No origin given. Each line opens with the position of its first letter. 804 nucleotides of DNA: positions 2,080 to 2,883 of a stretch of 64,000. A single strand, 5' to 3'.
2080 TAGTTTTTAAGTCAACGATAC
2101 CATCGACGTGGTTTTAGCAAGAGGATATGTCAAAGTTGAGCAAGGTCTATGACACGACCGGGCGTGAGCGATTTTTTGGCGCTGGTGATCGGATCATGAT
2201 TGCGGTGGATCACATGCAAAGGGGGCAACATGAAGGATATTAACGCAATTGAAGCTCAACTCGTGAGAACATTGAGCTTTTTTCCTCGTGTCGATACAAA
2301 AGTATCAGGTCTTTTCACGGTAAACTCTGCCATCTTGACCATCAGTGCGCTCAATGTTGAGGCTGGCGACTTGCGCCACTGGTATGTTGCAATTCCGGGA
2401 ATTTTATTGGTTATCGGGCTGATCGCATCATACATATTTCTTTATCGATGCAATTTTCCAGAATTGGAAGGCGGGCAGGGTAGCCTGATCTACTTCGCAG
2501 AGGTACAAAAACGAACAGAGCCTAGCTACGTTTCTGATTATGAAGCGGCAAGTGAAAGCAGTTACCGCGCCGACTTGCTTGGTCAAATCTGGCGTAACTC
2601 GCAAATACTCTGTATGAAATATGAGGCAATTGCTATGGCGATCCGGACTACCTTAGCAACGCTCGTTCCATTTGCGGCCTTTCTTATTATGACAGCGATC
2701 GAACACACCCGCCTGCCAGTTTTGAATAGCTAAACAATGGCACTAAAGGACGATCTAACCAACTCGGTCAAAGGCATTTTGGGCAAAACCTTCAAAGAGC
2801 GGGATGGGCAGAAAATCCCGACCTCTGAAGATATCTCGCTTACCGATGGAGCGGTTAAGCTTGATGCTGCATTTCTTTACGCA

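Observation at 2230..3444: Pycsar-like cyclic-nucleotide defence candidate: 3-TM effector translationally coupled to a minimal class III cyclase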

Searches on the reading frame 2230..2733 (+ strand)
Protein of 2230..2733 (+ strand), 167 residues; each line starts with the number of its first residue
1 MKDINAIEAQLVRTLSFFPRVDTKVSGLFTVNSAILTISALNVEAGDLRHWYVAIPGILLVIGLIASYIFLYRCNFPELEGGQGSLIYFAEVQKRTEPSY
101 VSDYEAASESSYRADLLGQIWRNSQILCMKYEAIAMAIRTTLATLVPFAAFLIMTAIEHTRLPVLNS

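Call 4: search_protein_families(library=pfam, proteins=[window:2230-2733:+], max_evalue=1)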
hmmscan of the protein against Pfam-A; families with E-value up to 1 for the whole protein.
window:2230-2733:+ (167 aa): 2 families
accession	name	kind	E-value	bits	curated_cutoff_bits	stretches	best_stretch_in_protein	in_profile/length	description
PF18967.5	PycTM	-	6.6e-13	49.4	27.2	1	52-143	8-106/107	Pycsar effector protein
PF12864.12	DUF3822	-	0.019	14.6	24.9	1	94-151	31-88/241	Protein of unknown function (DUF3822)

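Call 5: search_protein_families(library=padloc, proteins=[window:2230-2733:+], max_evalue=1)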
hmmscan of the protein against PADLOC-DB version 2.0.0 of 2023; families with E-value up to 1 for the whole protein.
window:2230-2733:+ (167 aa): 11 families
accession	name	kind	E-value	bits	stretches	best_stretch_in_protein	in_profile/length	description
PDLC00692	Effector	-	8.9e-81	267.7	1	1-166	1-166/167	2TM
PDLC02363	PycTM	-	2.1e-41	139.3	1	1-155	3-153/154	-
PDLC00685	Effector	-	3.1e-33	113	1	4-154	18-168/174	2TM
PDLC02364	PycTM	-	1.3e-27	95.2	1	1-155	3-150/160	-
PDLC00711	Effector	-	3e-21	74.3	1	6-153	10-159/164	2TM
PDLC02365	PycTM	-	7.4e-15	53.7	1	5-153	3-159/165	-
PDLC00700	Effector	-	9.8e-14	49.7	1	36-154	42-166/173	2TM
PDLC00691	Effector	-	2.1e-08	32.3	1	50-157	53-170/176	2TM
PDLC00668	Effector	-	6.1e-08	30.8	1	8-156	15-178/184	2TM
PDLC02362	PycTM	-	3e-07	29.2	1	87-155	17-71/74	-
PDLC00678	Effector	-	6.7e-07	27.5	1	58-159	77-178/184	2TM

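Call 6: search_protein_families(library=ncbifam, proteins=[window:2230-2733:+], max_evalue=1)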
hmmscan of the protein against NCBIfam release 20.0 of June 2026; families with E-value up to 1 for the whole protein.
window:2230-2733:+ (167 aa): 0 families

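Call 8: search_solved_structures(query=window:2230-2733:+, max_evalue=10, show_alignments=1)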
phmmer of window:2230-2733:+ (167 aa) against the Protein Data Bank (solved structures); distinct sequences matched with E-value up to 10: 1.
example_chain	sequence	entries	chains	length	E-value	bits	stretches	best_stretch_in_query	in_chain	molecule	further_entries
9y6s_8r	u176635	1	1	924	2.1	11.5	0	89-141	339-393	CFAP253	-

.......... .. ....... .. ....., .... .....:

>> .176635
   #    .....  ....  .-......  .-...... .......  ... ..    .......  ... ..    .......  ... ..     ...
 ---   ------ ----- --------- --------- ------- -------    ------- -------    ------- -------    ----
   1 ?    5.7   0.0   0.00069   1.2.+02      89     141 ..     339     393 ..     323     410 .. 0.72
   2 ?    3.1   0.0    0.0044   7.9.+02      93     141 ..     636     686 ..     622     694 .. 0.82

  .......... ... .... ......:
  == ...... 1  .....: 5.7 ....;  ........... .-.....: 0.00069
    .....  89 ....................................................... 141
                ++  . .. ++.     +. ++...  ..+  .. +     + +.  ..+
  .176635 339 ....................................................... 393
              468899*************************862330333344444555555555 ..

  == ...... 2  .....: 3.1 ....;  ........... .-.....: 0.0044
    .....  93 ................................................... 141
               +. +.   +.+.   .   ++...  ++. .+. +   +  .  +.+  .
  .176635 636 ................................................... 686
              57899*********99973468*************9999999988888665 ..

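Call 64: search_protein_families(library=phrogs, proteins=[window:2230-2733:+], max_evalue=0.01)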
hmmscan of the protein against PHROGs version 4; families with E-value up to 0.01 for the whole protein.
window:2230-2733:+ (167 aa): 0 families

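Call 74: find_homologous_proteins(query=window:2230-2733:+, max_evalue=0.00001)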
Query window:2230-2733:+ (167 aa): 75 proteins with E <= 0.00001 among 192 candidates.
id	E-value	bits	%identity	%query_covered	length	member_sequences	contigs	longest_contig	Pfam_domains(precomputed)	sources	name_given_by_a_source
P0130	8.7e-103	359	100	100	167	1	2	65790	PF18967.6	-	-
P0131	4.7e-82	291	77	99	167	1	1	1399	PF18967.6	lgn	-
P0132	8.2e-81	287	75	100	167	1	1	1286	PF18967.6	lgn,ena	-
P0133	5.2e-79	281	75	99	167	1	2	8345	PF18967.6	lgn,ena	-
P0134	5.8e-79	281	76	99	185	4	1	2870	PF18967.6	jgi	jgi:Family of unknown function (DUF5706)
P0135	6.9e-79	281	74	100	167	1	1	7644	PF18967.6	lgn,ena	-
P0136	4.6e-78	278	71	100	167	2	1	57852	PF18967.6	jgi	jgi:Family of unknown function (DUF5706)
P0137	6.8e-78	278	72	100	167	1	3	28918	PF18967.6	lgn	-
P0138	1.3e-77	277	73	99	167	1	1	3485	PF18967.6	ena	-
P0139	1.4e-77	277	74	99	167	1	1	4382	PF18967.6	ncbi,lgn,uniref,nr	ncbi:Pycsar system effector family protein [Acetobacter pasteurianus]|uniref:Pycsar effector protein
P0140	2.8e-77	276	72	100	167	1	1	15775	PF18967.6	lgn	-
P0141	2.9e-77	276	72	100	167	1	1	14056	PF18967.6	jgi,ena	jgi:hypothetical protein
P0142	4.5e-77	275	70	100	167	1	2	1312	PF18967.6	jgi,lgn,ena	-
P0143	5.5e-77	275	71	100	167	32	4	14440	PF18967.6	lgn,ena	-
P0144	7.6e-77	274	73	99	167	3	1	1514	PF18967.6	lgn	-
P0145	7.6e-77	274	72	100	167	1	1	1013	PF18967.6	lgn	-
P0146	9.3e-77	274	71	100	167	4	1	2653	PF18967.6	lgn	-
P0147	1.2e-76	274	72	100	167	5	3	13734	PF18967.6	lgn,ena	-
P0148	1.5e-76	274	70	100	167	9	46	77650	PF18967.6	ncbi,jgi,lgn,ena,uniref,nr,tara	ncbi:hypothetical protein SAMN02927924_04286 [Sphingobium faniae]|jgi:hypothetical protein|uniref:Py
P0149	1.9e-76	273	71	100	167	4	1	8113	PF18967.6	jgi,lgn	jgi:hypothetical protein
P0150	2.3e-76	273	72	100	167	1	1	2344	PF18967.6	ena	-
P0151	6.5e-76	271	70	100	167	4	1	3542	PF18967.6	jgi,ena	-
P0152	2.0e-75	270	69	100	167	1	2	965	PF18967.6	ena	-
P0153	2.7e-75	269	71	99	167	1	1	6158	PF18967.6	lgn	-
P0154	3.6e-75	269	69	100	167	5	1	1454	PF18967.6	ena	-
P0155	4.1e-75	269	68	100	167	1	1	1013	PF18967.6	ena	-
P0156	5.1e-75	269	70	100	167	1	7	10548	PF18967.6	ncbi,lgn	ncbi:MAG: Pycsar system effector family protein [Allorhizobium sp.]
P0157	5.5e-75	268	70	99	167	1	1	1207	PF18967.6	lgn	-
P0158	6.1e-75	268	71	99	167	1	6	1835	PF18967.6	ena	-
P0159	7.4e-75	268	69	100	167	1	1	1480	PF18967.6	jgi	jgi:TctA family transporter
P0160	9.4e-75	268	71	99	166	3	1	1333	PF18967.6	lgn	-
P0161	1.9e-74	267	69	100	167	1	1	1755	PF18967.6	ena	-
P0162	3.5e-74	266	67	100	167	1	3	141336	PF18967.6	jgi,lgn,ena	jgi:hypothetical protein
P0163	7.9e-74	265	70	99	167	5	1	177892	PF18967.6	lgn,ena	-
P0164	2.6e-73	263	67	99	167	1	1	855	PF18967.6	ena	-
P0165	1.3e-72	261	68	100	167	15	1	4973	PF18967.6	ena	-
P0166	3.4e-72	259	68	100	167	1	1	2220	PF18967.6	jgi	jgi:hypothetical protein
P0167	3.4e-72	259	67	100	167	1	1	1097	PF18967.6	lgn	-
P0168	3.8e-72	259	69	100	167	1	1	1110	PF18967.6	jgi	jgi:hypothetical protein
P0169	4.4e-72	259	69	99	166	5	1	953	PF18967.6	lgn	-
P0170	7.1e-71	255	67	99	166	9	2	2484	PF18967.6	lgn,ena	-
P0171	9.4e-71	255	67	99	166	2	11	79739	PF18967.6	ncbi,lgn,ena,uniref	ncbi:Pycsar system effector family protein [Sphingobium limneticum]|uniref:Pycsar system effector fa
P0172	1.2e-70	254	68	96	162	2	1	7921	PF18967.6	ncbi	-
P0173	1.9e-70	254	66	99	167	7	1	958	PF18967.6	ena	-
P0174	3.5e-70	253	67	99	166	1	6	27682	PF18967.6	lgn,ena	-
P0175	5.6e-70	252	66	100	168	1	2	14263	PF18967.6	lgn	-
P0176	1.8e-69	251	67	99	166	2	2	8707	PF18967.6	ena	-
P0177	4.4e-69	249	68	95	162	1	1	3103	PF18967.6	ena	-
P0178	4.7e-69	249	64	98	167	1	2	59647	PF18967.6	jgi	jgi:hypothetical protein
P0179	1.0e-68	248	66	99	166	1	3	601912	PF18967.6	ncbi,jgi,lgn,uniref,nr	ncbi:Pycsar system effector family protein [Gluconobacter cerinus]|uniref:Pycsar system effector fam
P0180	3.1e-68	246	65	99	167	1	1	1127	PF18967.6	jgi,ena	jgi:hypothetical protein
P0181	2.4e-67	244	64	100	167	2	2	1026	PF18967.6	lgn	-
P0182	1.7e-66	241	65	99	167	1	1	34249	PF18967.6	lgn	-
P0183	2.4e-66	240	65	100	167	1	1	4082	PF18967.6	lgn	-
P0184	3.1e-64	233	62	100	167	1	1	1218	PF18967.6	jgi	jgi:hypothetical protein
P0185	2.2e-63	231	63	100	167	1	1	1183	PF18967.6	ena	-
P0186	7.8e-62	226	58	99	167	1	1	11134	PF18967.6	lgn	-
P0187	1.0e-59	219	59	100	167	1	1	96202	PF18967.6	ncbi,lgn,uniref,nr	ncbi:Pycsar system effector family protein [Brevundimonas abyssalis]|uniref:Pycsar effector protein 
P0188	2.2e-58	215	61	96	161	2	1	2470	PF18967.6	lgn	-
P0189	6.8e-58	213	57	100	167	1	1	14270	PF18967.6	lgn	-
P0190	4.7e-57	210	57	100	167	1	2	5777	PF18967.6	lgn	-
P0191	1.3e-47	179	66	75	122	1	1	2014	PF18967.6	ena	-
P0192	3.4e-44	168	68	66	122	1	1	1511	PF18967.6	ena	-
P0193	4.2e-43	165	75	58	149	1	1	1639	PF18967.6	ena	-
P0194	1.5e-42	163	69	65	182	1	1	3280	PF18967.6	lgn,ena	-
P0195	1.3e-40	157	49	92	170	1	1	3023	PF18967.6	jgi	jgi:hypothetical protein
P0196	1.6e-40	157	65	65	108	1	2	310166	PF18967.6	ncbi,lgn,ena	-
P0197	1.8e-38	150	58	69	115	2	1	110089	PF18967.6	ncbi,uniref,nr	ncbi:Pycsar system effector family protein [Brevundimonas denitrificans]|uniref:Pycsar system effect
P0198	5.0e-35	139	46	98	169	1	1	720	PF18967.6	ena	-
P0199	2.5e-32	130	52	64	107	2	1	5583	PF18967.6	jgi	jgi:hypothetical protein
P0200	1.4e-30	124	40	98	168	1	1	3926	PF18967.6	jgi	jgi:hypothetical protein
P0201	3.0e-29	120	40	99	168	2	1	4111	PF18967.6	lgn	-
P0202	8.3e-23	99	40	89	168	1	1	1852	PF18967.6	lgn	-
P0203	2.0e-22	98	38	87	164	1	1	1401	PF18967.6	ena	-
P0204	2.8e-22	97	36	87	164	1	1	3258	PF18967.6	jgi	jgi:hypothetical protein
